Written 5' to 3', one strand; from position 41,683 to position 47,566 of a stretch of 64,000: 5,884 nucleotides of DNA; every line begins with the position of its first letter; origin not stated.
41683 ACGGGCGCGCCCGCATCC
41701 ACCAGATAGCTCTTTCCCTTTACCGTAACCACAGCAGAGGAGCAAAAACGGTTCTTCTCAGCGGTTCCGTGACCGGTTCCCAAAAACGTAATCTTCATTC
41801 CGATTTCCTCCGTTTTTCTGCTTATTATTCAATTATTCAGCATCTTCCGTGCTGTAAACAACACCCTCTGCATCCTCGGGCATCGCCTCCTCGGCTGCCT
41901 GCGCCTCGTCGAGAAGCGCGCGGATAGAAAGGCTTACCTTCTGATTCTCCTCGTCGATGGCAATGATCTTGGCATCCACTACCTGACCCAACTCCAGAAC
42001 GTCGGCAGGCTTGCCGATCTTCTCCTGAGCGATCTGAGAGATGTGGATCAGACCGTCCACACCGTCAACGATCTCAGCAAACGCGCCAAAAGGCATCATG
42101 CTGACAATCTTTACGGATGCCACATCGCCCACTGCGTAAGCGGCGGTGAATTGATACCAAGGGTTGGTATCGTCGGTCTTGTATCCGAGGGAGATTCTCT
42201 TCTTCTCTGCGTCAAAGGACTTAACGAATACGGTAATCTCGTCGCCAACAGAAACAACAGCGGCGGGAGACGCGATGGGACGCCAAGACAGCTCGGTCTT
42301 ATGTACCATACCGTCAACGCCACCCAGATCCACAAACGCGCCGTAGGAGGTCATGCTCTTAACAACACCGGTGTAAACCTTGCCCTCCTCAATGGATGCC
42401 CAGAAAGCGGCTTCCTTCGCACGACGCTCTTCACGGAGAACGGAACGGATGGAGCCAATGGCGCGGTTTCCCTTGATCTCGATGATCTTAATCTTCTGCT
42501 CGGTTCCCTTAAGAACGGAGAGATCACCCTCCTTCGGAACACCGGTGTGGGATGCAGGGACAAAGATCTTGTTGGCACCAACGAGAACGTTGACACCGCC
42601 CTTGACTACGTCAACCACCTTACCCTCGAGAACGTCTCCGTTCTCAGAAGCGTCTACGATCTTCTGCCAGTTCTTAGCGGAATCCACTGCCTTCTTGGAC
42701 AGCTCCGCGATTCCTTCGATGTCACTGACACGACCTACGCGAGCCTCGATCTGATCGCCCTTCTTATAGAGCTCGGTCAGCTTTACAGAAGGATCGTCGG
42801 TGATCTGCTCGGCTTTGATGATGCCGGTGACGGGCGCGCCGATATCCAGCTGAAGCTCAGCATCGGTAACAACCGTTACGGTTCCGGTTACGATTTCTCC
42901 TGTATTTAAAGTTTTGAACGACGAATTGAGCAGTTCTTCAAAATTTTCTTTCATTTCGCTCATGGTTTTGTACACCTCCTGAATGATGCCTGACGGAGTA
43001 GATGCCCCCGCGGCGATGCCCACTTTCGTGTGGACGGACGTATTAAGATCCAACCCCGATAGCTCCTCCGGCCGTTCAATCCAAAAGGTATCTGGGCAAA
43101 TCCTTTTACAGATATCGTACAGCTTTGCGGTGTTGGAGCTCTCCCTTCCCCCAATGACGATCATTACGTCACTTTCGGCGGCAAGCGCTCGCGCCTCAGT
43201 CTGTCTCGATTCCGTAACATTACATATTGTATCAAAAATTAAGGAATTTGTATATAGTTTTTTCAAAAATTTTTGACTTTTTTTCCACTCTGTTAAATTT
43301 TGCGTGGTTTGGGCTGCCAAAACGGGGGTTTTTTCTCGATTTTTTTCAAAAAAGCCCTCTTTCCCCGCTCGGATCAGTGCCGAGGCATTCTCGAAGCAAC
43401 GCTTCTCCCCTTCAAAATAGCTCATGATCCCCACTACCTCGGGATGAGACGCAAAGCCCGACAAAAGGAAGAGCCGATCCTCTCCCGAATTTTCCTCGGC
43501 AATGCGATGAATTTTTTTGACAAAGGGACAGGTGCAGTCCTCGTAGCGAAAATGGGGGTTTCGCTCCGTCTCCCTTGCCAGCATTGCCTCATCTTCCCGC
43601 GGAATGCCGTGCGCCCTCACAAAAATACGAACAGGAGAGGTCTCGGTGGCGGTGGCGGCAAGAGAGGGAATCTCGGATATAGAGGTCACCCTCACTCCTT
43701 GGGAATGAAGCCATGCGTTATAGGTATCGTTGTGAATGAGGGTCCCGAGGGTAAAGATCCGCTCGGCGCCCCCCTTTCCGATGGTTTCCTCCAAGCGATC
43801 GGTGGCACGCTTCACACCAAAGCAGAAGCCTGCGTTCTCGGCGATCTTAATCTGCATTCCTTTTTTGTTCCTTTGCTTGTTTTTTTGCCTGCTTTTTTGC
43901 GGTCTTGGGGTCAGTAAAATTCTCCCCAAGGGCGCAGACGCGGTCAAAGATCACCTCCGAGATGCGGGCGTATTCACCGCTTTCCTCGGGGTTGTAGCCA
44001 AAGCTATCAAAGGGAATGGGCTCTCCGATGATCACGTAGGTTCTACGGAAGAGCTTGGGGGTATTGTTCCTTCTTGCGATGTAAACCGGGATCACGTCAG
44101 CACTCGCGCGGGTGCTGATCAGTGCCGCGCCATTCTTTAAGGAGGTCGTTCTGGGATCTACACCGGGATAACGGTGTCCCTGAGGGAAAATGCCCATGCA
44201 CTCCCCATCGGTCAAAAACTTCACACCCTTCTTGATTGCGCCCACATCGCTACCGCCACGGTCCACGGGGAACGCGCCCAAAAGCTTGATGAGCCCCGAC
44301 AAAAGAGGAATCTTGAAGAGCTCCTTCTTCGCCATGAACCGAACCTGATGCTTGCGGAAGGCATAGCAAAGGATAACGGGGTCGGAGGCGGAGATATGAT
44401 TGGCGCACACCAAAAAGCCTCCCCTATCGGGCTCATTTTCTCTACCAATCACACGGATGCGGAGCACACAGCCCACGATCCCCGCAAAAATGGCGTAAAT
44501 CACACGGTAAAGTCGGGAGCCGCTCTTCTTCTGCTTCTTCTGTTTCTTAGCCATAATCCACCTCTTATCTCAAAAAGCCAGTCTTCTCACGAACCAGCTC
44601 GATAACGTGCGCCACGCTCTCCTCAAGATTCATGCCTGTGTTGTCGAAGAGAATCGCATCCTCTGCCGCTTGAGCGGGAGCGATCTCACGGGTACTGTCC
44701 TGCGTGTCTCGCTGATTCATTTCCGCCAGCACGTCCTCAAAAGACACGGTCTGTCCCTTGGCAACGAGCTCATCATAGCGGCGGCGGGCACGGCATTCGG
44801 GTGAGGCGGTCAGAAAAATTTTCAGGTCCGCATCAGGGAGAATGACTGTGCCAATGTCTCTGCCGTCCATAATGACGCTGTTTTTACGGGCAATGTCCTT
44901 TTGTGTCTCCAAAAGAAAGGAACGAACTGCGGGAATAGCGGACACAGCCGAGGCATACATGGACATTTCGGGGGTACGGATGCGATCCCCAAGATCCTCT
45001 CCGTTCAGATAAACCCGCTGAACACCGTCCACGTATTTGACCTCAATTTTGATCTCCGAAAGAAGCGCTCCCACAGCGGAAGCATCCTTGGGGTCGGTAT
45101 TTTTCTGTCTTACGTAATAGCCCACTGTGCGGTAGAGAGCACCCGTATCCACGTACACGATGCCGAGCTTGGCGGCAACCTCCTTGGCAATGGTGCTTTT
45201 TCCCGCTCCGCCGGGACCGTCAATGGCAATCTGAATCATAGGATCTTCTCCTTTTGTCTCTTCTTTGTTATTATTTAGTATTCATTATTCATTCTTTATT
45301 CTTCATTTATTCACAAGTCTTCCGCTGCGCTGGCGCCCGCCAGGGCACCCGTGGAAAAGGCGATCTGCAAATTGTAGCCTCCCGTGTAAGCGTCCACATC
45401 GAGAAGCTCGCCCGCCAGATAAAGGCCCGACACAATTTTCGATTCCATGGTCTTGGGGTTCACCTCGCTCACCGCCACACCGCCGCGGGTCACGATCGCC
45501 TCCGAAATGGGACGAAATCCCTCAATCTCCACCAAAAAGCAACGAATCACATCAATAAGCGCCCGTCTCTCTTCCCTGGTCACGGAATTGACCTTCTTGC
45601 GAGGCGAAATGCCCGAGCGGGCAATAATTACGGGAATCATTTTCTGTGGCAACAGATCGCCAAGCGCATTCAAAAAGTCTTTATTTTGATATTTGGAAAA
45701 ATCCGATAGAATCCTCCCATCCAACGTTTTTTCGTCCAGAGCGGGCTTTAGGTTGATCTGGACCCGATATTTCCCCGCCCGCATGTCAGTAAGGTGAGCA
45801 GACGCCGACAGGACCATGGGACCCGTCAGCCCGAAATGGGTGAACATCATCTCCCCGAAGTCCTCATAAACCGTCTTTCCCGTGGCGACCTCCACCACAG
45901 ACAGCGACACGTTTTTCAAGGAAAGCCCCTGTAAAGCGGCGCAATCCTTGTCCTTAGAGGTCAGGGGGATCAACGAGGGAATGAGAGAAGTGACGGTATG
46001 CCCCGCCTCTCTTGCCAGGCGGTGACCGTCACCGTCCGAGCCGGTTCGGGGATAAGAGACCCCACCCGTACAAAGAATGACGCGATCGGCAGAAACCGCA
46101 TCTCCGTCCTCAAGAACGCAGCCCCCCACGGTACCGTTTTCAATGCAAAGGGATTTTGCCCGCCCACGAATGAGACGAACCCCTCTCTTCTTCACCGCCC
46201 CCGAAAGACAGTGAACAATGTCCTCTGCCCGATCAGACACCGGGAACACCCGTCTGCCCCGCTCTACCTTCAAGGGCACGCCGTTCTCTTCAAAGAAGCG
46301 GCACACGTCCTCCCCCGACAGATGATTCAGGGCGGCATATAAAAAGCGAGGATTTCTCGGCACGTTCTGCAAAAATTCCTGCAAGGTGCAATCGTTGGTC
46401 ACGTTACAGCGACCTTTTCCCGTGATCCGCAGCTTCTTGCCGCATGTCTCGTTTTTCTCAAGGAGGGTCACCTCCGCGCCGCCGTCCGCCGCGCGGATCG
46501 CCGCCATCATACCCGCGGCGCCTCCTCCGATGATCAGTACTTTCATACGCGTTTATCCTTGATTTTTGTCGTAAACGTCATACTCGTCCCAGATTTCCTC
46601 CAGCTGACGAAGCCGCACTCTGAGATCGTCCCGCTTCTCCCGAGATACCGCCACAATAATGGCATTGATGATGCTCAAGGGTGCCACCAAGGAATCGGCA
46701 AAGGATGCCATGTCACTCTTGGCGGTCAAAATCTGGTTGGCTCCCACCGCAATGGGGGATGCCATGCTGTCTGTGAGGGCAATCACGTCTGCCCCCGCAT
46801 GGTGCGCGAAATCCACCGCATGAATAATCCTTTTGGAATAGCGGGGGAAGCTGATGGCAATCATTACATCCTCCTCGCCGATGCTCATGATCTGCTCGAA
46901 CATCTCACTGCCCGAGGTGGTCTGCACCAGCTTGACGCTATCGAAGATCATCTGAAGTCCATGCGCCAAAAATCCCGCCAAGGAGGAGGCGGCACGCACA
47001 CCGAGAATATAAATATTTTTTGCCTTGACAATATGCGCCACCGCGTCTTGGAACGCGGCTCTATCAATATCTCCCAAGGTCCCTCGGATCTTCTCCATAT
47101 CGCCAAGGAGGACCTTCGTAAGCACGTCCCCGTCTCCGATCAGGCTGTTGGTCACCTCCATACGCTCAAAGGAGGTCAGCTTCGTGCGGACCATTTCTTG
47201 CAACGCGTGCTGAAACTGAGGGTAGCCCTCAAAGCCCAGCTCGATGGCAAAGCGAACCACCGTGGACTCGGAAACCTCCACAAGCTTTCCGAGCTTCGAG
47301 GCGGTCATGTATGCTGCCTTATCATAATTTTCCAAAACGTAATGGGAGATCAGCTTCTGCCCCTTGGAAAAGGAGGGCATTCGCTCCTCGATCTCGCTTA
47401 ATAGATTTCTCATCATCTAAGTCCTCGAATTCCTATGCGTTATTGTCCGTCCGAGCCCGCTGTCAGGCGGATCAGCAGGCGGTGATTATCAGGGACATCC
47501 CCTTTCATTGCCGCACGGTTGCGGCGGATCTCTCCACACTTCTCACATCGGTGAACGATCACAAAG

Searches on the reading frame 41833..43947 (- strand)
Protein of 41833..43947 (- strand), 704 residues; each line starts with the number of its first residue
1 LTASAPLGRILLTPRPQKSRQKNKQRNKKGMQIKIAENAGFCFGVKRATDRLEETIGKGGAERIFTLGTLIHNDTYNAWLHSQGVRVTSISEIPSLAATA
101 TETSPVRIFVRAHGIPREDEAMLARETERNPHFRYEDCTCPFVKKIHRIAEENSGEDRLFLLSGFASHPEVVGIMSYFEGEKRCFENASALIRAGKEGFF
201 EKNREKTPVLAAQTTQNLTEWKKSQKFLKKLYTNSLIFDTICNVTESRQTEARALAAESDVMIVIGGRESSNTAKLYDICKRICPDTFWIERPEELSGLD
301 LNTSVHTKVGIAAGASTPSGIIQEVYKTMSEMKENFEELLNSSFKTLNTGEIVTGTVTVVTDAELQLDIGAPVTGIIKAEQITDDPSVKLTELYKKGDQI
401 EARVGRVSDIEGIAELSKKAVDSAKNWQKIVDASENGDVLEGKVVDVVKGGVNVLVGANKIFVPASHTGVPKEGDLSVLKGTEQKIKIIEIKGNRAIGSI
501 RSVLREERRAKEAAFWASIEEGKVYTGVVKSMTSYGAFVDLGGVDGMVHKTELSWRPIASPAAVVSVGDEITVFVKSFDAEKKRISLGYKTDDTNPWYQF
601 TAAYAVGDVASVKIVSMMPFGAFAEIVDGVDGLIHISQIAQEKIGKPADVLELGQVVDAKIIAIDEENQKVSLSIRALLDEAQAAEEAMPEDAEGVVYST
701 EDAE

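Call 69: search_protein_families(library=pfam, max_evalue=0.00001, proteins=[window:41833-43947:-])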
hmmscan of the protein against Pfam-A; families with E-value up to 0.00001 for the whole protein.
window:41833-43947:- (704 aa): 4 families
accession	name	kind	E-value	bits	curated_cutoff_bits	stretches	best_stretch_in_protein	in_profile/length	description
PF02401.23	LYTB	-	1.7e-72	244.4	24.5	1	33-329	1-266/267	LytB protein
PF00575.29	S1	-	8.5e-52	173.9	22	3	519-590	2-74/74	S1 RNA binding domain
PF21710.3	Spt6_S1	-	2.1e-10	41.2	27.5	0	605-676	15-87/91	Spt6, S1/OB domain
PF23459.1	S1_RRP5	-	8.4e-08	33.1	27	0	616-674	13-71/72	RRP5 S1 domain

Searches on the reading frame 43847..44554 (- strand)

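Call 69: search_protein_families(library=pfam, max_evalue=0.00001, proteins=[window:43847-44554:-])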
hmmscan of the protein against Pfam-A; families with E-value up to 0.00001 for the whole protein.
window:43847-44554:- (235 aa): 1 family
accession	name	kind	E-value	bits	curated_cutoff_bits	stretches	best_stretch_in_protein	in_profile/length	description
PF01553.26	Acyltransferase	-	9.5e-21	74.4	23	1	32-159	1-131/132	Acyltransferase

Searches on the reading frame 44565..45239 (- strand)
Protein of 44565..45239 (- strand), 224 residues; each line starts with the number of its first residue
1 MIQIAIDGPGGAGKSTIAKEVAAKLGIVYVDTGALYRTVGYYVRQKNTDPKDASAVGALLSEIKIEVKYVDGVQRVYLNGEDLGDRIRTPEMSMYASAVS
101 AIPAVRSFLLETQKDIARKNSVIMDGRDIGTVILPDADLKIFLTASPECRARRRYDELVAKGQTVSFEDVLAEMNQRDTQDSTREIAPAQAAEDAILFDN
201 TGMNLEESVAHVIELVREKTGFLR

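Call 70: search_protein_families(library=pfam, max_evalue=0.00001, proteins=[window:44565-45239:-])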
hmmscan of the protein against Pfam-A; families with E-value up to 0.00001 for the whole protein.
window:44565-45239:- (224 aa): 3 families
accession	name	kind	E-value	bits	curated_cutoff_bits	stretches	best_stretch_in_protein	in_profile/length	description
PF02224.24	Cytidylate_kin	-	1.6e-71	240.8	26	1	4-217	1-210/211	Cytidylate kinase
PF13189.12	Cytidylate_kin2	-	7.3e-11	43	28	1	4-153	2-127/176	Cytidylate kinase-like family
PF13238.12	AAA_18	-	1.2e-06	29.5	29.4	0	4-154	1-108/128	AAA domain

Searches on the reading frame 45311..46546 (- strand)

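Call 70: search_protein_families(library=pfam, max_evalue=0.00001, proteins=[window:45311-46546:-])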
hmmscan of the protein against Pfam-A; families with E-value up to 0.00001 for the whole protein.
window:45311-46546:- (411 aa): 9 families
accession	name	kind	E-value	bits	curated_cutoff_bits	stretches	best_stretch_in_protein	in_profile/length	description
PF03486.20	HI0933_like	-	6.8e-83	278.3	50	1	2-405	2-243/244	HI0933-like protein Rossmann domain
PF22780.1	HI0933_like_1st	-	9e-37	126.9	27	1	190-352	2-165/165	HI0933-like protein barrel and H2TH domain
PF00890.30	FAD_binding_2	-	1.2e-12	48.2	20.4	1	3-184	2-241/414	FAD binding domain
PF01134.28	GIDA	-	2e-11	44.1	22.1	1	2-162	1-150/391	Glucose inhibited division protein A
PF07992.20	Pyr_redox_2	-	2.8e-11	43.8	26.1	1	1-44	1-31/291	Pyridine nucleotide-disulphide oxidoreductase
PF01266.30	DAO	-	9.2e-10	39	27.9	0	2-36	1-35/353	FAD dependent oxidoreductase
PF12831.13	FAD_oxidored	-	4.5e-08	33.2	27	1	3-37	2-36/416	FAD dependent oxidoreductase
PF04820.20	Trp_halogenase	-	3.2e-06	26.7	21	0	2-34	1-37/458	Tryptophan halogenase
PF13450.12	NAD_binding_8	-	4.6e-06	27.3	21.9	0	5-36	1-32/68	NAD(P)-binding Rossmann-like domain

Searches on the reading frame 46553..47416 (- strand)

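Call 70: search_protein_families(library=pfam, max_evalue=0.00001, proteins=[window:46553-47416:-])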
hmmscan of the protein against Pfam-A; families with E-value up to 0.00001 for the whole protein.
window:46553-47416:- (287 aa): 2 families
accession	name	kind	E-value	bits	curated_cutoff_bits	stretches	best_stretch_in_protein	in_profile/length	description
PF01380.27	SIS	-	1.9e-18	66.9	25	1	129-256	2-131/131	SIS domain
PF01418.23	HTH_6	-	9.5e-14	51.6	28.3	1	4-75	2-73/77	Helix-turn-helix domain, rpiR family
